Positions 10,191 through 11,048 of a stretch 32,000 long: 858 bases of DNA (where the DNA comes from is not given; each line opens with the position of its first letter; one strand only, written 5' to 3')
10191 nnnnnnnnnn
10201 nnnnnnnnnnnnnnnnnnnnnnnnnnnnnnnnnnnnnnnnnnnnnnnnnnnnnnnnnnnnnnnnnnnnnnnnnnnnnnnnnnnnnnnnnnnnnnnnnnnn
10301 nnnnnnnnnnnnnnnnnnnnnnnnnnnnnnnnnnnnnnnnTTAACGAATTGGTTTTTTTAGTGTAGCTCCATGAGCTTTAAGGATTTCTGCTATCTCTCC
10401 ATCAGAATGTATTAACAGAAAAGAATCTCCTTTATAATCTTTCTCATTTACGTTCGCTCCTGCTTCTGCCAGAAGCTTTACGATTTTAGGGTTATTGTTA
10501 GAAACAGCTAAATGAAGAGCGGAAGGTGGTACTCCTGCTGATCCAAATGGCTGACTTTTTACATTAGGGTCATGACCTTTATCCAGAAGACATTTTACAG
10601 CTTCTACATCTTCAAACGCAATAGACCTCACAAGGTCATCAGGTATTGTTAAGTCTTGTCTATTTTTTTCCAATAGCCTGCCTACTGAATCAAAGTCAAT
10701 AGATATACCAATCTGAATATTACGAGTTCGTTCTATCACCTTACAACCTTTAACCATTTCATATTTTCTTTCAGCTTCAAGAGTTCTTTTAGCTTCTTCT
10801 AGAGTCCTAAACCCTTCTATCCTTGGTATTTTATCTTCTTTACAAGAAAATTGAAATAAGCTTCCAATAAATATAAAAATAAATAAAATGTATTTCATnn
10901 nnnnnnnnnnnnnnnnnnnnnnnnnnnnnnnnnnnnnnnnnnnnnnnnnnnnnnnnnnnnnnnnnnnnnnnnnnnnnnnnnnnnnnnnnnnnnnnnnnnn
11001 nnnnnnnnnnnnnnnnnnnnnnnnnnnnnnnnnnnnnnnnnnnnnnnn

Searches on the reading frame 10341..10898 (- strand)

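Call 11: search_protein_families(library=pfam, proteins=[window:10341-10898:-], max_evalue=0.01)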
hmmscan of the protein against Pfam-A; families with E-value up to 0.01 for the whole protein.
window:10341-10898:- (185 aa): 5 families
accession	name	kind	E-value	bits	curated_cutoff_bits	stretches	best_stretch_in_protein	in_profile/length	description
PF00023.36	Ank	-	2.5e-10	40.5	21.1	1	126-154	4-32/33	Ankyrin repeat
PF12796.13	Ank_2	-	9.5e-10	39.4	27.3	1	94-178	6-84/90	Ankyrin repeats (3 copies)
PF13637.12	Ank_4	-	1.2e-07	32.2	22.7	2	94-143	6-49/50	Ankyrin repeats (many copies)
PF13606.12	Ank_3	-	2.1e-07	31.1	22.3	1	126-151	4-29/30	Ankyrin repeat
PF13857.12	Ank_5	-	0.00022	22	27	1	107-156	4-48/56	Ankyrin repeats (many copies)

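Call 12: search_protein_families(library=ncbifam, proteins=[window:10341-10898:-], max_evalue=0.01)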
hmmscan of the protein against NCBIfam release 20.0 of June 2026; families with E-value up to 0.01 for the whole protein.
window:10341-10898:- (185 aa): 4 families
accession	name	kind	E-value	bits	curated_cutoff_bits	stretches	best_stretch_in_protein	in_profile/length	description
NF043023.1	T4SS_AnkH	equivalog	1e-05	24.5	600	1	89-180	36-124/467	Dot/Icm T4SS effector AnkH/LegA3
TIGR00870.1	trp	subfamily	6.3e-05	21.2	498.75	1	53-160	52-166/747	transient-receptor-potential calcium channel protein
NF043028.1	T4SS_AnkX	equivalog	0.0007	17.9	1400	1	67-161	530-619/938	Dot/Icm T4SS effector AnkN/AnkX/LegA8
NF043029.1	T4SS_AnkY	equivalog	0.00075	18.1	600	1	126-173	460-540/543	Dot/Icm T4SS effector AnkY/LegA9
